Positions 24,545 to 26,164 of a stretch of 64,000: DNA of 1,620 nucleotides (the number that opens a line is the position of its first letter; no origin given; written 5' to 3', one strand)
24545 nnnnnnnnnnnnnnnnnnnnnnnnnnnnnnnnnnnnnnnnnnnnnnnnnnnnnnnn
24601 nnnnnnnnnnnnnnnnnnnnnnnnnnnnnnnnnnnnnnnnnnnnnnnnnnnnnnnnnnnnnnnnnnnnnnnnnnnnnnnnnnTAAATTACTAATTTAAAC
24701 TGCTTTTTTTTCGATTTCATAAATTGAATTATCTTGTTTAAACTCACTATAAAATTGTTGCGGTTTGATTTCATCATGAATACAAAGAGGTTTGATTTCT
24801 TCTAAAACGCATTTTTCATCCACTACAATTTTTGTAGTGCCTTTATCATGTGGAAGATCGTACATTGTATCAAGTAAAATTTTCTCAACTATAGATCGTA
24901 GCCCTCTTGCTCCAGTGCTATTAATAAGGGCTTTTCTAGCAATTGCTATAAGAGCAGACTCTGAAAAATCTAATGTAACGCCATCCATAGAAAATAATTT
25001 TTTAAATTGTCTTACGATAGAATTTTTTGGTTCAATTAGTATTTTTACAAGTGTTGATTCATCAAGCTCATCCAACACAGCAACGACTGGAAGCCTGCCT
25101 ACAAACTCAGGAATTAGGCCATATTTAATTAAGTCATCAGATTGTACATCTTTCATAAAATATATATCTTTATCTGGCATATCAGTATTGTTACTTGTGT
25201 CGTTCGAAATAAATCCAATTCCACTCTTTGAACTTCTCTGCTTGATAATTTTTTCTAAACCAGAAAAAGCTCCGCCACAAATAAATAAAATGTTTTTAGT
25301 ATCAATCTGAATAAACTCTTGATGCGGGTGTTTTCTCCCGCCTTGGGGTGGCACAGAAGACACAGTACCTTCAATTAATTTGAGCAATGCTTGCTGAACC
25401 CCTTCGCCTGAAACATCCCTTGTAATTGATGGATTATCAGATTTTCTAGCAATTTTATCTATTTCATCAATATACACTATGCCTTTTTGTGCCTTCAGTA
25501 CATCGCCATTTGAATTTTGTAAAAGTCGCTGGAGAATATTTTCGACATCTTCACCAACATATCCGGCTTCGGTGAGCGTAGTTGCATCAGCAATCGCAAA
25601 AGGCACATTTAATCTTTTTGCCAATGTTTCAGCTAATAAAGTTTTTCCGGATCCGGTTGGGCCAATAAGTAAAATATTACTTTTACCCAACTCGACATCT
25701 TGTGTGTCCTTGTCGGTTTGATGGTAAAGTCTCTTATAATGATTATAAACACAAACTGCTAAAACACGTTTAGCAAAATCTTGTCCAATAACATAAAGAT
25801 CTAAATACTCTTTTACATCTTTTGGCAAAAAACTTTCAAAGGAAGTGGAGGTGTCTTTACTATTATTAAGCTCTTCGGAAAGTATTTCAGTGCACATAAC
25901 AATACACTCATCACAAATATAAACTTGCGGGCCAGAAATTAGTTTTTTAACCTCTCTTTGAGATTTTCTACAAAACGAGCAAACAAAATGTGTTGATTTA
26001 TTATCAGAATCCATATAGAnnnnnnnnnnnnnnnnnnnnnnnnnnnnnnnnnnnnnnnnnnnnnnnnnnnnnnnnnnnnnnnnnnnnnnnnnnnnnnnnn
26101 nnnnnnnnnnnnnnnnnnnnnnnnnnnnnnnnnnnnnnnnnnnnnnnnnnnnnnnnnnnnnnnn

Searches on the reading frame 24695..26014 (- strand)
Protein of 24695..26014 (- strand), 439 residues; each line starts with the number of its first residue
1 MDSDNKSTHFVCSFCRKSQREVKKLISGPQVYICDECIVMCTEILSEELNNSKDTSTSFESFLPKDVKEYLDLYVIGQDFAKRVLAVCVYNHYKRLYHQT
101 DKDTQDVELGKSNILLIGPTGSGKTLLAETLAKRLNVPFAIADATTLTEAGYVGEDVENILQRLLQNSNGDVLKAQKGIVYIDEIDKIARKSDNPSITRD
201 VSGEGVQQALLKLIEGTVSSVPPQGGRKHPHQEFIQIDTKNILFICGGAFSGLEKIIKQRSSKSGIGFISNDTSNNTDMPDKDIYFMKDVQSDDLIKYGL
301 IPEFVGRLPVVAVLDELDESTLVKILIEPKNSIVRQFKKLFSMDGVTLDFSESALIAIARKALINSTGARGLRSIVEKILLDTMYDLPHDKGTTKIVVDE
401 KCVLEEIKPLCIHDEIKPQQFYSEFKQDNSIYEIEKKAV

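Call 11: find_related_loci(query=window:24695-26014:-, collection=genome_contigs, flank=6000)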
Query window:24695-26014:- (439 aa) in genome_contigs; peptide patterns used: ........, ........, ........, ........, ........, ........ (x = any residue, [..] = any of these).
600 stretches matched a pattern (row limit reached: there are more); 598 encode a relative of the query (tblastn E <= 1e-3); the best 80 are kept; 80 distinct loci.
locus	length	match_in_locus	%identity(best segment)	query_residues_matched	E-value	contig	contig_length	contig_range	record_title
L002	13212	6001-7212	65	12-418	1e-175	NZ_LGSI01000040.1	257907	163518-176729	Pseudomonas syringae strain GR12-2 00002.scaffold5.1_2, whole genome shotgun sequence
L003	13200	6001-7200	66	12-414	1e-175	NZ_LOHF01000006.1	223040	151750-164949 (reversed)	Pseudomonas caspiana strain FBF102 scaffold00006, whole genome shotgun sequence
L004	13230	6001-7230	64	2-414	2e-175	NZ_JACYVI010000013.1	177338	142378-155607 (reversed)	Pseudomonas sp. CFBP 13711 strain CFBP13711 CFBP1371113, whole genome shotgun sequence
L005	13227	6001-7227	64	2-414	4e-175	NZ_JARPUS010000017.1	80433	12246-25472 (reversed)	Pseudomonas sp. GOM6 spades_GOM6_rawreads_contigs_contig_17, whole genome shotgun sequence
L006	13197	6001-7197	65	12-414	9e-175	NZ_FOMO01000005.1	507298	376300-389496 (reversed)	Phytopseudomonas straminea strain JCM 2783, whole genome shotgun sequence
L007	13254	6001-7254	62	4-424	2e-174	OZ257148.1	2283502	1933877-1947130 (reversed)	MAG: Gammaproteobacteria bacterium isolate 445dba32-a52f-45ce-9705-2cdbc1c77c23 genome assembly, chromosome: 2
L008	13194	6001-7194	65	12-413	7e-174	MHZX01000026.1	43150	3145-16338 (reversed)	MAG: Rhodocyclales bacterium RIFCSPLOWO2_02_FULL_63_24 rifcsplowo2_02_scaffold_1563, whole genome shotgun sequence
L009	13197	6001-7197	65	12-414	3e-174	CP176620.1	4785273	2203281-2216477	Ectopseudomonas mendocina strain FJFQ21PNM24 chromosome, complete genome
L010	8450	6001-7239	65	3-419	1e-173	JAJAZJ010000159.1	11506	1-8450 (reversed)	MAG: Pseudoxanthomonas sp. isolate CAN_BIN34 c_000000092335, whole genome shotgun sequence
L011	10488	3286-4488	65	12-415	1e-173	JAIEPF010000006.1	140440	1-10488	MAG: Burkholderiales bacterium isolate co.spades.DASTOOL.1kb_167 c_000000444891, whole genome shotgun sequence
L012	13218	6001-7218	64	3-413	3e-173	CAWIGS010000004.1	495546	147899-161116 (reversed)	MAG: uncultured Gammaproteobacteria bacterium isolate MFD05502.bin.2.9 genome assembly, contig: contig_53983, whole geno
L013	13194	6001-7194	66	12-413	2e-173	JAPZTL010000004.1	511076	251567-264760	MAG: Silanimonas sp. isolate LE19-98.1A c_000000004303, whole genome shotgun sequence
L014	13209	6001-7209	64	12-415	9e-173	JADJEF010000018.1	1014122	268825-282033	MAG: Rhodocyclaceae bacterium isolate Aved_18-Q3-R54-62_MAXAC.403 tig00373780-10-10139290, whole genome shotgun sequence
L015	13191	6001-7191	66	12-413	3e-172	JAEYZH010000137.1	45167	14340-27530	MAG: Proteobacteria bacterium isolate OH_CBlB_83 k127_2994003, whole genome shotgun sequence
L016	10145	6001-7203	66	12-415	2e-172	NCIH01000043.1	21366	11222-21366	MAG: Hydrogenophilales bacterium 17-64-11 lw04302015_17_scaffold_392, whole genome shotgun sequence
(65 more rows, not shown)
